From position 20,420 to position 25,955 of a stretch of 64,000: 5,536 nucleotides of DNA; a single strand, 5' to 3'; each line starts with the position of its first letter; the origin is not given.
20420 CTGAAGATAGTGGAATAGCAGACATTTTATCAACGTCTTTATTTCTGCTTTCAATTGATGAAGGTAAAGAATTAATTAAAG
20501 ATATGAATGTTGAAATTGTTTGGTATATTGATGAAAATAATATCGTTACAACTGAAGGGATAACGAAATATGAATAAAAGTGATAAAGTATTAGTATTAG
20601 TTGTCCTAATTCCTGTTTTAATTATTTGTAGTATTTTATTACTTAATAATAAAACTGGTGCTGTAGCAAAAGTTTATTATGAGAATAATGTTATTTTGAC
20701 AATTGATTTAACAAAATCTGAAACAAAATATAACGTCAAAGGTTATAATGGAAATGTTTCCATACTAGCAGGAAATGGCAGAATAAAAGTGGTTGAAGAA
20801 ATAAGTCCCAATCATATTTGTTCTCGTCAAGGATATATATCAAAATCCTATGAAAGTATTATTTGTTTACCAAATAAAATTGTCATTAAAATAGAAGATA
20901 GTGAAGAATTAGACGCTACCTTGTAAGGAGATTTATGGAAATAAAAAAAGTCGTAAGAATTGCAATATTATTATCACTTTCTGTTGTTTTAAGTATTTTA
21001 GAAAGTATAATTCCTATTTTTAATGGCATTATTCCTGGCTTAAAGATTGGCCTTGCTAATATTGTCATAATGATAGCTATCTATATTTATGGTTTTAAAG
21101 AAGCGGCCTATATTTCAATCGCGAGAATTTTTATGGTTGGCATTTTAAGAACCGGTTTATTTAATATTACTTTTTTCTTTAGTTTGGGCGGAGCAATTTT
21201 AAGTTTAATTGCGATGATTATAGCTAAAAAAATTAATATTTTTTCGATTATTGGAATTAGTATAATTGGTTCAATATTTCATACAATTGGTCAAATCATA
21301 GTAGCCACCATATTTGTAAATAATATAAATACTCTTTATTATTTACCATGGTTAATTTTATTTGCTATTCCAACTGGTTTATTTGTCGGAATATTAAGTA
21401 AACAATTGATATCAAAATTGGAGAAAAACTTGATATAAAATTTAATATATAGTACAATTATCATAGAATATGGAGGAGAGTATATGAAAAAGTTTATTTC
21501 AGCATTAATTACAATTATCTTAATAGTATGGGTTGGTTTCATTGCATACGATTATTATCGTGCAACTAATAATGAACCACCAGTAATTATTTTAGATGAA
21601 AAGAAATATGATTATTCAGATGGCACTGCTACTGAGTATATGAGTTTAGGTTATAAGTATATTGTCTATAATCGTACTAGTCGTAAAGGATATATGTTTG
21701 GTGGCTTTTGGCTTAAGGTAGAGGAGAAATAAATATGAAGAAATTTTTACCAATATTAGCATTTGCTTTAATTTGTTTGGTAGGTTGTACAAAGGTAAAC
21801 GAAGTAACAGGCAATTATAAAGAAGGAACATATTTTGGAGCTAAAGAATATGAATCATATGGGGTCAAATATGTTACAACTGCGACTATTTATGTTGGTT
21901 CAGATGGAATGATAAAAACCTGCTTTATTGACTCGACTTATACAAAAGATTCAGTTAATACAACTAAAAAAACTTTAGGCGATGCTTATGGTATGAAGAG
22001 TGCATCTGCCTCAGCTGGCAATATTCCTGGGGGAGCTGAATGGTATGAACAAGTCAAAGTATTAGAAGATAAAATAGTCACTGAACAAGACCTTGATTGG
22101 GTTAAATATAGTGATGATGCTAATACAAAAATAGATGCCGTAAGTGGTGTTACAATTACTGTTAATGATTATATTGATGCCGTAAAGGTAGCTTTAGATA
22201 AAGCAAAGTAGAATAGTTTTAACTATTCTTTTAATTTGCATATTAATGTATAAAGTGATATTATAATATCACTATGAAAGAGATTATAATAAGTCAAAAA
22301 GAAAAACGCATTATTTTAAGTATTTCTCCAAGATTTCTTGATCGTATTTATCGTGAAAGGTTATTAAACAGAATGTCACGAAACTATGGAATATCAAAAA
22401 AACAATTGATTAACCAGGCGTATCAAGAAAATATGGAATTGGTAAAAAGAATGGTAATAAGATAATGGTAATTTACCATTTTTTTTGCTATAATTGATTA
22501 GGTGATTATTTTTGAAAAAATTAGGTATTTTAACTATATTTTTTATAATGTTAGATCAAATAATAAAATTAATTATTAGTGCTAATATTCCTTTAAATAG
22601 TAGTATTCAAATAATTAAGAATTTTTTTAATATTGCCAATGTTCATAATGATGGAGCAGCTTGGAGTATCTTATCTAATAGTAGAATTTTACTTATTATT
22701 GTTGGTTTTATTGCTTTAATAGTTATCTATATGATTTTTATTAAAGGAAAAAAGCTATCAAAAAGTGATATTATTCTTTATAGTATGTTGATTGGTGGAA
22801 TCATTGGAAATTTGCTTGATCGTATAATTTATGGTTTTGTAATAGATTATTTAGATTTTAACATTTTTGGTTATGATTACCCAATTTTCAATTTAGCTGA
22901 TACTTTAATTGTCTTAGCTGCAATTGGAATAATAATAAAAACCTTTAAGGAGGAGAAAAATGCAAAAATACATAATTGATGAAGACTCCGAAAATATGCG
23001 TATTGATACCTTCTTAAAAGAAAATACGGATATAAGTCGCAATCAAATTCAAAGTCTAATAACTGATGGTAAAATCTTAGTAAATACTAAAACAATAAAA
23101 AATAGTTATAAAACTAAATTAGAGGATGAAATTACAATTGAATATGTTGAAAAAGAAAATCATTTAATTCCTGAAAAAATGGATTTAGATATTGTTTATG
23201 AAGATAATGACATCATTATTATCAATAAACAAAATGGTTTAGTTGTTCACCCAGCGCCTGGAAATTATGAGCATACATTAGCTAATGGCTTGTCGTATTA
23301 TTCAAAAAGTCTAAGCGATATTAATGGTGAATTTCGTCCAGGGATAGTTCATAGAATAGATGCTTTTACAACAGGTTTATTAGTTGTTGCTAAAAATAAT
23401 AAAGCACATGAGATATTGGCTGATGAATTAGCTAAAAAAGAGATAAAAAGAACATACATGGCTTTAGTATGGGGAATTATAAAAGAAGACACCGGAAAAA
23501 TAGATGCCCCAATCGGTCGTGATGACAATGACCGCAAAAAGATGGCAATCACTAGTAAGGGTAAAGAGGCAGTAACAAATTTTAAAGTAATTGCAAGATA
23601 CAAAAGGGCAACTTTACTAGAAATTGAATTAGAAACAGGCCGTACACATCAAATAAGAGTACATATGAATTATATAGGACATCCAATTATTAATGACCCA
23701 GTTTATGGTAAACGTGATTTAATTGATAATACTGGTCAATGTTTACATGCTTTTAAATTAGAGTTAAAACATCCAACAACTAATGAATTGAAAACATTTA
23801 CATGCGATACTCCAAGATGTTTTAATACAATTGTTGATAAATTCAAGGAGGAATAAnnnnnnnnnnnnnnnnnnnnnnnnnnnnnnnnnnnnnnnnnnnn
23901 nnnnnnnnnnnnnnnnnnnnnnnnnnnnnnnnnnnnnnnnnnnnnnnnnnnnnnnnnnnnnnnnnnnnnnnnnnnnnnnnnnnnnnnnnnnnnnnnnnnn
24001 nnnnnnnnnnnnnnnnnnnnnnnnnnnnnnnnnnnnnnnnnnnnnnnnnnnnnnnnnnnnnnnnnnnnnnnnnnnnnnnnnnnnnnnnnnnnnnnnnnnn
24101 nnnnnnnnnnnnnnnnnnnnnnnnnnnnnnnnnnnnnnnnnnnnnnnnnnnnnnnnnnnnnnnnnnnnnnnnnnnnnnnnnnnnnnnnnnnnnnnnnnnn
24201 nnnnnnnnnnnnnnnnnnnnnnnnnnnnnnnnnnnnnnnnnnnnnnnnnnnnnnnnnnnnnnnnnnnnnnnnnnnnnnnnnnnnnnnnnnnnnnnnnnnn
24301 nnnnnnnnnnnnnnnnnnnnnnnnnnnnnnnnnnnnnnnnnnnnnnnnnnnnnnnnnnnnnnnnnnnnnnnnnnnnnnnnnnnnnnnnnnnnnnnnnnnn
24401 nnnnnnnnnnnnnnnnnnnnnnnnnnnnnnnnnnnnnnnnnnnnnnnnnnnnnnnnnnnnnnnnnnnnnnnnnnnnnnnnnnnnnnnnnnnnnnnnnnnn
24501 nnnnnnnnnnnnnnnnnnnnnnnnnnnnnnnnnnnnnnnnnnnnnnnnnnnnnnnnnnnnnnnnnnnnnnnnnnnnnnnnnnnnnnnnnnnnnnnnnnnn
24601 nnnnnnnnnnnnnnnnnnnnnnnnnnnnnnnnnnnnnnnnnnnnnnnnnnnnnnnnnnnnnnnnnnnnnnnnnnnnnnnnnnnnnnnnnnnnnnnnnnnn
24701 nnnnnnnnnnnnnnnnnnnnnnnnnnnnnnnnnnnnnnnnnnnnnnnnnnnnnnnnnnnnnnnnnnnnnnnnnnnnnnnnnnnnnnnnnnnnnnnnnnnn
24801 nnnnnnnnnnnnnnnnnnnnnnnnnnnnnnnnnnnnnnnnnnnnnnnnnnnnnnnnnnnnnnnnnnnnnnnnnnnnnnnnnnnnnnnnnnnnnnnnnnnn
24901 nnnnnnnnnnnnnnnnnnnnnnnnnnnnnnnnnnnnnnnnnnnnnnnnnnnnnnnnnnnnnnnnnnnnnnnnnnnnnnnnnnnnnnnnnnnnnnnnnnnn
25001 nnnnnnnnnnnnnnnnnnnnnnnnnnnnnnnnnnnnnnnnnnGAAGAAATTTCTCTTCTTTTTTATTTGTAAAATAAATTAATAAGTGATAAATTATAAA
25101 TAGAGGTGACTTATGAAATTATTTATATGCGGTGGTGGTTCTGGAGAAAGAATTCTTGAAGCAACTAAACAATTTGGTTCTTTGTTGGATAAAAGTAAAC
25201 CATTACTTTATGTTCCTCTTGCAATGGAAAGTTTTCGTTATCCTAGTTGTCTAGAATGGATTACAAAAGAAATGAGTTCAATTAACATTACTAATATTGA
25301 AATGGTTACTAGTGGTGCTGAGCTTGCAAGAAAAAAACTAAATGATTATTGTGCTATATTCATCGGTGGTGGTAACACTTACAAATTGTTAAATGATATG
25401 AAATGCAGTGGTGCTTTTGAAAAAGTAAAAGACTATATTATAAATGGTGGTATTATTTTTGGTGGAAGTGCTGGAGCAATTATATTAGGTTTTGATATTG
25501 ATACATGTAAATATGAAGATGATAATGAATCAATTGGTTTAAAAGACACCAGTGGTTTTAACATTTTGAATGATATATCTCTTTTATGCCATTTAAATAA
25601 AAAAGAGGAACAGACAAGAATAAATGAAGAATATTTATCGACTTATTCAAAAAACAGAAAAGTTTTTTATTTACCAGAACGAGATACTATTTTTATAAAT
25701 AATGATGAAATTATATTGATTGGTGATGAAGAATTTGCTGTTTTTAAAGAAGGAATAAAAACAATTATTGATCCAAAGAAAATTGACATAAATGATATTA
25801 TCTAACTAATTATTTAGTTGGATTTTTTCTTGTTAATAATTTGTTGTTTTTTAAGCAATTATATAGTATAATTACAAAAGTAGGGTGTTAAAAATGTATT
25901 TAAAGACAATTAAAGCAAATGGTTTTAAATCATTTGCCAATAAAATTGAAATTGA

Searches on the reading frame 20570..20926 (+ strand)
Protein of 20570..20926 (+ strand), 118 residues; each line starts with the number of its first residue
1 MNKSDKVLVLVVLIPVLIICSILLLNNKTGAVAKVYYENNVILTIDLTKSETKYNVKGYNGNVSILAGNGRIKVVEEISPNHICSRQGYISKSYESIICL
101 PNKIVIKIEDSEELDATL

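Call 50: search_protein_families(library=pfam, proteins=[window:20570-20926:+], max_evalue=0.001)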
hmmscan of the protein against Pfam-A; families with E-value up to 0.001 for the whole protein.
window:20570-20926:+ (118 aa): 1 family
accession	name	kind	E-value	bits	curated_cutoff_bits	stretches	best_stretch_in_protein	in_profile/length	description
PF07009.16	NusG_II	-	1.2e-23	83.8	29.6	1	10-111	3-106/107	NusG domain II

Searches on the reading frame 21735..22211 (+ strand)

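Call 50: search_protein_families(library=pfam, proteins=[window:21735-22211:+], max_evalue=0.001)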
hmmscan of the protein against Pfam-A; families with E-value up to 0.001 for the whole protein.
window:21735-22211:+ (158 aa): 1 family
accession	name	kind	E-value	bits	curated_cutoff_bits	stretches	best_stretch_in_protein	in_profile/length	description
PF04205.19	FMN_bind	-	6.4e-05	24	22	1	84-155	35-77/77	FMN-binding domain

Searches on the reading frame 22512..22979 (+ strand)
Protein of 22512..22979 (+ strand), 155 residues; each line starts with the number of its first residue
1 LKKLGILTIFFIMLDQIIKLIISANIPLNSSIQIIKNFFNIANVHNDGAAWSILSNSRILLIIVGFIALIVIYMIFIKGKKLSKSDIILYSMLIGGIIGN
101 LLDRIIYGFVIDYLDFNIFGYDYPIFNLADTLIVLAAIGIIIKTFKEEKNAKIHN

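Call 50: search_protein_families(library=pfam, proteins=[window:22512-22979:+], max_evalue=0.001)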
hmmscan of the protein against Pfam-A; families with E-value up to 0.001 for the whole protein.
window:22512-22979:+ (155 aa): 1 family
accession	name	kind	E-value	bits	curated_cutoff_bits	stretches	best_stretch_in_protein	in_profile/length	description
PF01252.23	Peptidase_A8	-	1.6e-34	119.6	25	1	8-145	2-141/142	Signal peptidase (SPase) II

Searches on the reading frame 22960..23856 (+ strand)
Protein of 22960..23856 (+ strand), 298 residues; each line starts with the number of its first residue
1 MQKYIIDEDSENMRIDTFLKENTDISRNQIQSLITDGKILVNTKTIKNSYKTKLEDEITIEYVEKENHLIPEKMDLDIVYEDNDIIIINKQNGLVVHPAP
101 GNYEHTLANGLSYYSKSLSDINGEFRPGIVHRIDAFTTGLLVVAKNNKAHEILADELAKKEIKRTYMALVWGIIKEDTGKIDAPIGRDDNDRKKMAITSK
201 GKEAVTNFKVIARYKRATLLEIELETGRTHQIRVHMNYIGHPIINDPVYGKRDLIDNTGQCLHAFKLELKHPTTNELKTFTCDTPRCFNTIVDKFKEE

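Call 50: search_protein_families(library=pfam, proteins=[window:22960-23856:+], max_evalue=0.001)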
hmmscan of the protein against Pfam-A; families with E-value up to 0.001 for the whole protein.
window:22960-23856:+ (298 aa): 2 families
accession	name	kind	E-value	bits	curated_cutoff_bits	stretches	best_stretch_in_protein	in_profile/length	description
PF00849.27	PseudoU_synth_2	-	3.1e-36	125.3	26.8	1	84-237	1-151/152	RNA pseudouridylate synthase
PF01479.30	S4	-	8e-08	32.3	22.8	1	13-58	1-48/48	S4 domain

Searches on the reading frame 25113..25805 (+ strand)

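Call 51: search_protein_families(library=pfam, proteins=[window:25113-25805:+], max_evalue=0.001)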
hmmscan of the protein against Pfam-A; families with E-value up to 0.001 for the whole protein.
window:25113-25805:+ (230 aa): 1 family
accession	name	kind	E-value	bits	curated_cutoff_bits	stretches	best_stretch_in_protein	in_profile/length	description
PF03575.23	Peptidase_S51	-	7.7e-22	78.4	23.9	1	4-203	2-206/206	Peptidase family S51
